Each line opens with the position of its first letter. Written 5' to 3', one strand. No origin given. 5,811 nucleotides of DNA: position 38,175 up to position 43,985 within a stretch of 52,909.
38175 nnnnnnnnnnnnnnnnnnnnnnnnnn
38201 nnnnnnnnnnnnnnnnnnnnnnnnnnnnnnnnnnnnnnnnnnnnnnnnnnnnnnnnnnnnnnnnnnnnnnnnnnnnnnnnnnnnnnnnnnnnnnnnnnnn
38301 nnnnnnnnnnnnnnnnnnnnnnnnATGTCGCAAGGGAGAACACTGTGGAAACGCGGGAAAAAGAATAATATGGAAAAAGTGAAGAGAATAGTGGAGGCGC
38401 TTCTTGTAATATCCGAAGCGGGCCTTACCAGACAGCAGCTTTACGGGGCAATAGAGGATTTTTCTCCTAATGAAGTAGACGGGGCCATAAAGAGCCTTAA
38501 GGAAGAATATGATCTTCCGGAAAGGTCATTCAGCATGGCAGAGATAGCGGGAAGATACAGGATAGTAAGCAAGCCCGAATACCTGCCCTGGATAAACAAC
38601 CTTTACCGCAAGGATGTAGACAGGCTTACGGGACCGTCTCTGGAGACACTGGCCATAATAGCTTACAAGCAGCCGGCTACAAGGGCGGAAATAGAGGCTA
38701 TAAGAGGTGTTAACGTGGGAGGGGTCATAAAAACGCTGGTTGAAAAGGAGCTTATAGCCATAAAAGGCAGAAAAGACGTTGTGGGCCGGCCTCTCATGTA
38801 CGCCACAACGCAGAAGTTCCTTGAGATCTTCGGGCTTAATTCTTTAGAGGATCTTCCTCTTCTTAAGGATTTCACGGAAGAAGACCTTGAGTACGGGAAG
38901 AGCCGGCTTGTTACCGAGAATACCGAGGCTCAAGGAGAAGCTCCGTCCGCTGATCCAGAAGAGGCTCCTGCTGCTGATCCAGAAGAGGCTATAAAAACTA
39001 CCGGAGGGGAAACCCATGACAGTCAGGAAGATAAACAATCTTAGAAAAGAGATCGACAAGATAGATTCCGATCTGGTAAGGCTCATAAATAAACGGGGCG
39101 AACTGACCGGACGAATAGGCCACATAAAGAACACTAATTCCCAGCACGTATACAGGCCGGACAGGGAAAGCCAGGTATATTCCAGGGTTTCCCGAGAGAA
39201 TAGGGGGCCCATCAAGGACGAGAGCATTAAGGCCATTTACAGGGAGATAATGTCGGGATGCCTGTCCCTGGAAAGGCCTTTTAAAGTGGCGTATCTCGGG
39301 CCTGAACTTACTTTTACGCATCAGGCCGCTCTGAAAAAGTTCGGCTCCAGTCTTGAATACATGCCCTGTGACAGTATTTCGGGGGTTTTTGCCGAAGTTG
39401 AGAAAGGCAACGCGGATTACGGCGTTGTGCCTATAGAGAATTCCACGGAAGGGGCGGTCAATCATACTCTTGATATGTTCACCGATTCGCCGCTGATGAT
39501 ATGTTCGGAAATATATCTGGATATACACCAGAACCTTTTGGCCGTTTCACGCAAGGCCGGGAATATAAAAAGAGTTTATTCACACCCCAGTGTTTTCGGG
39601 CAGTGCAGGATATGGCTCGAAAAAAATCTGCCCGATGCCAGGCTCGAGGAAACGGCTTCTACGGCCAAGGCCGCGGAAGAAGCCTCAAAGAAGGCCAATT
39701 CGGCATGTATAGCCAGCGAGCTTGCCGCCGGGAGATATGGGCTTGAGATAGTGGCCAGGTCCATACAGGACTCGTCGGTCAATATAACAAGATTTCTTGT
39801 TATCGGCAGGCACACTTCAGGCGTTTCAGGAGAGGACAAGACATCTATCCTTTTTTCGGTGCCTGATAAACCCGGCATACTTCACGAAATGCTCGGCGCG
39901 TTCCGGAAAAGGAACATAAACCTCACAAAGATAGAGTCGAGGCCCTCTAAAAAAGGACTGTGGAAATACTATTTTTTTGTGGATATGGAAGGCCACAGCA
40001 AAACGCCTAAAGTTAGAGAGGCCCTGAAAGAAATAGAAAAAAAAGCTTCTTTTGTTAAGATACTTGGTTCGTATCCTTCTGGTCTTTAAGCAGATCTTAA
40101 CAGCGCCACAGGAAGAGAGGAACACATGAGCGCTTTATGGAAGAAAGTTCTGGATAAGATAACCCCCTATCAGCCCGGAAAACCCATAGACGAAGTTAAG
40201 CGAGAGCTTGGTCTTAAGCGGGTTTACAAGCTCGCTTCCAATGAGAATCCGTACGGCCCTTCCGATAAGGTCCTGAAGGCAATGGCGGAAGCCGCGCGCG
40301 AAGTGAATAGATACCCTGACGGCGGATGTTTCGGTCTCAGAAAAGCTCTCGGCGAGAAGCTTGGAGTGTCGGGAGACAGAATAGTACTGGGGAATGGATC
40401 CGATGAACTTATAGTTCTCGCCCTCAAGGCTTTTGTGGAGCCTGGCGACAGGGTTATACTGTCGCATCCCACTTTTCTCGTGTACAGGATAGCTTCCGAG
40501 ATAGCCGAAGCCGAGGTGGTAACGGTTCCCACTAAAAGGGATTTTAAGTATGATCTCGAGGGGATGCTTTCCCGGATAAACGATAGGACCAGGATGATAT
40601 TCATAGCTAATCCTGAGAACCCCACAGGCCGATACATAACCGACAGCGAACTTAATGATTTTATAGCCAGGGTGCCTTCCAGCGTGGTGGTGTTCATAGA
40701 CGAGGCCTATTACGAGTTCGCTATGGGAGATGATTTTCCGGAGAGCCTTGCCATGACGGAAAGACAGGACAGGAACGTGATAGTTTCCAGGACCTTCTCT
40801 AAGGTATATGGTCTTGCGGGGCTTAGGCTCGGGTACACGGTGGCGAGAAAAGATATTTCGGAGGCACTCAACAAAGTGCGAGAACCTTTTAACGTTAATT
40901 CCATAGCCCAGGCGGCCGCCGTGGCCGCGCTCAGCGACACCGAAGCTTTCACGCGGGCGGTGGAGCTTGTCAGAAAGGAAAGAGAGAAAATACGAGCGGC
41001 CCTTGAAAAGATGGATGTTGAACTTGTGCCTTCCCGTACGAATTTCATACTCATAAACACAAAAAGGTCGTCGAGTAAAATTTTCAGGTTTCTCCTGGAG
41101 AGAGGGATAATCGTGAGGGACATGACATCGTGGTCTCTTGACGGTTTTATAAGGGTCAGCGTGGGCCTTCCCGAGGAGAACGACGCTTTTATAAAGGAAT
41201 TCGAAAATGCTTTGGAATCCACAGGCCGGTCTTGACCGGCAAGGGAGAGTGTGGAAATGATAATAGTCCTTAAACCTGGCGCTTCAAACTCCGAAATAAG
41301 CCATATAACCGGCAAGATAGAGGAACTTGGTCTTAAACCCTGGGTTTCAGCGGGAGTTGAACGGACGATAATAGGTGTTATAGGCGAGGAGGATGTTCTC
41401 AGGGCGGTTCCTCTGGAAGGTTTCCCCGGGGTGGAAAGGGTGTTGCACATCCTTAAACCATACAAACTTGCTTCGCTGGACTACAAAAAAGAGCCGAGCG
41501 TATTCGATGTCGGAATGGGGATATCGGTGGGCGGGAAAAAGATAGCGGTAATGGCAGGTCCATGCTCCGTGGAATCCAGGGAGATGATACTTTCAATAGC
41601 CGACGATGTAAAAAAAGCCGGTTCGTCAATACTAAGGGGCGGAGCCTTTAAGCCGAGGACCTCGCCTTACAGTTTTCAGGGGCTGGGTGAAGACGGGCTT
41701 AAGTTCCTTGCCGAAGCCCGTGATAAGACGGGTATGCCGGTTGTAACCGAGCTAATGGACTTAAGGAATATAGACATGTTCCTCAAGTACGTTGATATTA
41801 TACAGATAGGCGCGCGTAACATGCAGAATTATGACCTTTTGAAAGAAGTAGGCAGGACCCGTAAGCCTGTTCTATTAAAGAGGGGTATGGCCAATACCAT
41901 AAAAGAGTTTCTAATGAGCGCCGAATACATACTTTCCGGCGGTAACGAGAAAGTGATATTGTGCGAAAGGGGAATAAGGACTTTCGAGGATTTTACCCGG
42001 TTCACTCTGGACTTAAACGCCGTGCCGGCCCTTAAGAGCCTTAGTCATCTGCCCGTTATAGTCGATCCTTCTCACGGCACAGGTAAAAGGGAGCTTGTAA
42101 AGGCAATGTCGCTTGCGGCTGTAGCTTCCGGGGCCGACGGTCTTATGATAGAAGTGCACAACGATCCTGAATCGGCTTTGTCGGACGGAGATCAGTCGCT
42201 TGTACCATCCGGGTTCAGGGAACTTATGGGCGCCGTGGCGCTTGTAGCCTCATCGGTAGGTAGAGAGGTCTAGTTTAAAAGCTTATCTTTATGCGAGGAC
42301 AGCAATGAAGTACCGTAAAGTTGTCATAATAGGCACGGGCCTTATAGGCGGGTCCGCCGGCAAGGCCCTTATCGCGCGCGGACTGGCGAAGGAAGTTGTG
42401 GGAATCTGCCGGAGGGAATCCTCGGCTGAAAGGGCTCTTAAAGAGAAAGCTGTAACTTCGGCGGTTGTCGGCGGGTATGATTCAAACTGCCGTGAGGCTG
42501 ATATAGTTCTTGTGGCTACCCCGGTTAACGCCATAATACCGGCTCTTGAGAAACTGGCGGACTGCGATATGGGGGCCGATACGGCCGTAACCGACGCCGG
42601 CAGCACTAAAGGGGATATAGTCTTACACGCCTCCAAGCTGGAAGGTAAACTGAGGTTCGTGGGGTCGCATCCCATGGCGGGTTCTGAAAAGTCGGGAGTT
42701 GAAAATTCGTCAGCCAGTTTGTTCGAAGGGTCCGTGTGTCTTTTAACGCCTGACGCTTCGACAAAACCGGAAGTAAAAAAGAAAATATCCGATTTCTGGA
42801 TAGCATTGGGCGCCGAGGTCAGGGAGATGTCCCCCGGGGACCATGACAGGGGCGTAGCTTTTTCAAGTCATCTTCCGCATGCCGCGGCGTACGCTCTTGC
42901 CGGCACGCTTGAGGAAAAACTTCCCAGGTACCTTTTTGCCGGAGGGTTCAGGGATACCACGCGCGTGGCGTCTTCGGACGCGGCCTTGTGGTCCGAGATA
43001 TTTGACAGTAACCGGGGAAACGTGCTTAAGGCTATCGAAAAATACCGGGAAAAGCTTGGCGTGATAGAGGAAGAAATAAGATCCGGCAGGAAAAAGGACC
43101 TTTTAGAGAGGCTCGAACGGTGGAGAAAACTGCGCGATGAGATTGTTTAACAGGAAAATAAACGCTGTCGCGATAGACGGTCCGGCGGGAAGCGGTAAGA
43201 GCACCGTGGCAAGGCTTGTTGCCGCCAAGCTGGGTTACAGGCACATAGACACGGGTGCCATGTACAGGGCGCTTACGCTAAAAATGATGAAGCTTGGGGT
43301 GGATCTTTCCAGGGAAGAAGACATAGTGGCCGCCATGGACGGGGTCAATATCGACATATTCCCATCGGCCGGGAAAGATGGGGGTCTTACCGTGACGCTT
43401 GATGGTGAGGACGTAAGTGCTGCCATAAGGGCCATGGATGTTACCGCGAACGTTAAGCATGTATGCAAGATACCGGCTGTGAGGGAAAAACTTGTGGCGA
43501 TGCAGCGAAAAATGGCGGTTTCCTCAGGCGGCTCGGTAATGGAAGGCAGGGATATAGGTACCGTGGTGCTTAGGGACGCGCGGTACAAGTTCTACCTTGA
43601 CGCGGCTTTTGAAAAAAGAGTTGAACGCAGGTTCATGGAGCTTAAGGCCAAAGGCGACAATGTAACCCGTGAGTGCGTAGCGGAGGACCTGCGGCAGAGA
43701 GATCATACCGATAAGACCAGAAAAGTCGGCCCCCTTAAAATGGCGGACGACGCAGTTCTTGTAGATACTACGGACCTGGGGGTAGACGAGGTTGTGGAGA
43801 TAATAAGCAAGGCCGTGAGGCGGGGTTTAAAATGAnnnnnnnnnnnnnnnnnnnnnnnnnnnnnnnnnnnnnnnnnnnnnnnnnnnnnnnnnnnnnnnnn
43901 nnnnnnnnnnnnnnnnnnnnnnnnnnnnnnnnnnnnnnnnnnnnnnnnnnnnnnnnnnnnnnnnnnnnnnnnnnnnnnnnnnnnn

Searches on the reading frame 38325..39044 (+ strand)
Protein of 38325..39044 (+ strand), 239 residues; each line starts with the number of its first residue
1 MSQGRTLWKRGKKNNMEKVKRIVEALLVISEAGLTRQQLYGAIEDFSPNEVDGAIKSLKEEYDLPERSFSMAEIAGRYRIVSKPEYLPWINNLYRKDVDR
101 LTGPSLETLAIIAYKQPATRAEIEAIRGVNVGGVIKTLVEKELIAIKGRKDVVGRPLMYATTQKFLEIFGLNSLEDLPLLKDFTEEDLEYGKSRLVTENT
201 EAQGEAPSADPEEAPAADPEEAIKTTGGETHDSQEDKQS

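Call 9: search_protein_families(library=pfam, proteins=[window:38325-39044:+], max_evalue=0.001)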
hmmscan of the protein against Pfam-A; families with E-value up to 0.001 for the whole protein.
window:38325-39044:+ (239 aa): 1 family
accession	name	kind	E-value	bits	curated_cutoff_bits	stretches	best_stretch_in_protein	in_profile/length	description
PF04079.22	SMC_ScpB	-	5.3e-49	166.3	27.4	1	22-178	2-158/160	Segregation and condensation complex subunit ScpB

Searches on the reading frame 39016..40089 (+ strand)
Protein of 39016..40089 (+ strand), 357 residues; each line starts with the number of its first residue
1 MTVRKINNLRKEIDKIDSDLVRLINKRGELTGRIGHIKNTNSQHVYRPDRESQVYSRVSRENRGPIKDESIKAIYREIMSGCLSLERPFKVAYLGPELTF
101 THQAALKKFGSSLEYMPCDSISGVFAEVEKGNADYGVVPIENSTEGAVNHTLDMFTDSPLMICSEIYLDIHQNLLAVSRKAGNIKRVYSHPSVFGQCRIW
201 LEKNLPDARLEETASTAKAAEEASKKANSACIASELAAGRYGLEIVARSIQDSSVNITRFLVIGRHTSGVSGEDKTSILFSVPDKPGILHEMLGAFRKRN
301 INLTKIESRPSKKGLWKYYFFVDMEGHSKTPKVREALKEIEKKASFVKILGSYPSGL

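Call 9: search_protein_families(library=pfam, proteins=[window:39016-40089:+], max_evalue=0.001)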
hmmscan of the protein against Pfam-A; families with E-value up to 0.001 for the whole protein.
window:39016-40089:+ (357 aa): 4 families
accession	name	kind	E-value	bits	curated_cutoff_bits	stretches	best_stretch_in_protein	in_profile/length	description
PF00800.23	PDT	-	8.5e-67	224.9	25.2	1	91-266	1-179/181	Prephenate dehydratase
PF01817.26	CM_2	-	6.6e-22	78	27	1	9-86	1-79/80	Chorismate mutase type II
PF01842.31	ACT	-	1.7e-17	63.2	27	1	276-341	1-65/66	ACT domain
PF22629.2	ACT_AHAS_ss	-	0.00012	22.6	27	0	281-340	4-62/67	AHAS small subunit-like ACT domain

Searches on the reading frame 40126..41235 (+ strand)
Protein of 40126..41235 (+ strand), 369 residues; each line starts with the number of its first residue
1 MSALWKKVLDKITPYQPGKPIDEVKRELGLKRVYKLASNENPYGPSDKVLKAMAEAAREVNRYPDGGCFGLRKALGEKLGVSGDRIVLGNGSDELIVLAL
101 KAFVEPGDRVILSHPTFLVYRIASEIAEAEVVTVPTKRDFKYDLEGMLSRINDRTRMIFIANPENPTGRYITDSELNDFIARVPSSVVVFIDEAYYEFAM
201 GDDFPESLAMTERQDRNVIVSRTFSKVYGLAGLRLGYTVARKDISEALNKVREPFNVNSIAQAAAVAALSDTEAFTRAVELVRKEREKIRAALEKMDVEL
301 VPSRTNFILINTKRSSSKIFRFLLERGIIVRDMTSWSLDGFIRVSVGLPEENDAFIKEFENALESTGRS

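Call 9: search_protein_families(library=pfam, proteins=[window:40126-41235:+], max_evalue=0.001)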
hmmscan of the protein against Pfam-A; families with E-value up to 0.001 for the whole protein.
window:40126-41235:+ (369 aa): 4 families
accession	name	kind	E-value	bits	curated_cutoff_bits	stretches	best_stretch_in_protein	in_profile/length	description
PF00155.27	Aminotran_1_2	-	3.6e-67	227.5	19.7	1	33-353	3-355/361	Aminotransferase class I and II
PF00266.25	Aminotran_5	-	0.00019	20.9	21.5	1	92-194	73-177/371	Aminotransferase class-V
PF01053.26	Cys_Met_Meta_PP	-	0.00037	19.6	27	0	98-194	82-175/381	Cys/Met metabolism PLP-dependent enzyme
PF04864.19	Alliinase_C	-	0.00039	19.9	22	1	83-260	66-226/363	Allinase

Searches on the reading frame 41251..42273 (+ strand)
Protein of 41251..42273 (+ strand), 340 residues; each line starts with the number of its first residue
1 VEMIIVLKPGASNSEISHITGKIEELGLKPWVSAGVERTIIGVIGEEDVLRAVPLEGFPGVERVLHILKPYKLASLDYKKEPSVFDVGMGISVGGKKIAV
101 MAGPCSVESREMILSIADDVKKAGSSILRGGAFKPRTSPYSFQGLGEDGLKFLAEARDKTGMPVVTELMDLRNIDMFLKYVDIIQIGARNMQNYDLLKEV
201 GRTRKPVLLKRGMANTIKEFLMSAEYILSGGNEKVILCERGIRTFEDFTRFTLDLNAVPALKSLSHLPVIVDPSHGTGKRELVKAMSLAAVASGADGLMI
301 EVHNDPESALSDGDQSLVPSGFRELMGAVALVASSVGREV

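Call 9: search_protein_families(library=pfam, proteins=[window:41251-42273:+], max_evalue=0.001)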
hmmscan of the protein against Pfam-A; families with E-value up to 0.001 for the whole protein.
window:41251-42273:+ (340 aa): 3 families
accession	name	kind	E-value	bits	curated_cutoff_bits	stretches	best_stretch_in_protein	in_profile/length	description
PF00793.26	DAHP_synth_1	-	9.7e-82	274.3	25.5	1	93-321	12-253/270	DAHP synthetase I family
PF18152.6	DAHP_snth_FXD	-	1.1e-20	73.6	27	1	3-69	1-67/67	DAHP synthase ferredoxin-like domain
PF03102.20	NeuB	-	4.6e-11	43.1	22.1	1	145-338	53-238/241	NeuB family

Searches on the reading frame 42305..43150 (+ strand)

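Call 9: search_protein_families(library=pfam, proteins=[window:42305-43150:+], max_evalue=0.001)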
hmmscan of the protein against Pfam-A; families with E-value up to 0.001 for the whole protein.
window:42305-43150:+ (281 aa): 4 families
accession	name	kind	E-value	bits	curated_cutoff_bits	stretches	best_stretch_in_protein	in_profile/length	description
PF02153.23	PDH_N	-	1.8e-30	105.9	26.5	1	19-172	2-152/154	Prephenate dehydrogenase, nucleotide-binding domain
PF20463.3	PDH_C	-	1e-20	74.4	22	1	176-270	1-100/102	Prephenate dehydrogenase, dimerization domain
PF03807.23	F420_oxidored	-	2e-08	35.1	21.6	1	5-84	1-79/94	NADP oxidoreductase coenzyme F420-dependent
PF01408.29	GFO_IDH_MocA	-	2.7e-05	25.3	24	1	5-73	2-71/120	Oxidoreductase family, NAD-binding Rossmann fold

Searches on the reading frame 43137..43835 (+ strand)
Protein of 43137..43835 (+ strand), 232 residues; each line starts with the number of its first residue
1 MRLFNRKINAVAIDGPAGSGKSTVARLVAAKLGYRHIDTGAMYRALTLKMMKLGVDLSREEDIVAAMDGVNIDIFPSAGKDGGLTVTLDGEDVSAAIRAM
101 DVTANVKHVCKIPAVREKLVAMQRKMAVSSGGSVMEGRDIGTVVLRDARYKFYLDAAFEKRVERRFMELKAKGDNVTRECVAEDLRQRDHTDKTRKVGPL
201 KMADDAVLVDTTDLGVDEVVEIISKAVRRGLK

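Call 9: search_protein_families(library=pfam, proteins=[window:43137-43835:+], max_evalue=0.001)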
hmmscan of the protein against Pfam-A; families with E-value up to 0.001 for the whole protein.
window:43137-43835:+ (232 aa): 7 families
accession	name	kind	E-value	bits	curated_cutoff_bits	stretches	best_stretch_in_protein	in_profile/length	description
PF02224.24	Cytidylate_kin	-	5e-67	226.1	26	1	11-228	1-210/211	Cytidylate kinase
PF13189.12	Cytidylate_kin2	-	3.4e-08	34.3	28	1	11-45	2-36/176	Cytidylate kinase-like family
PF13238.12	AAA_18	-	1.1e-06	29.5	29.4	1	11-164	1-107/128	AAA domain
PF13207.12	AAA_17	-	2.5e-06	28.3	27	1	15-49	2-36/136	AAA domain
PF01202.28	SKI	-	5.1e-06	27.1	22.1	0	18-40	2-24/159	Shikimate kinase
PF25199.1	nSTAND_NTPase5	-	5.4e-05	23.5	34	0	6-33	39-66/145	Novel STAND NTPase 5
PF00406.28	ADK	-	0.00019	22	26.8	1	15-57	3-45/151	Adenylate kinase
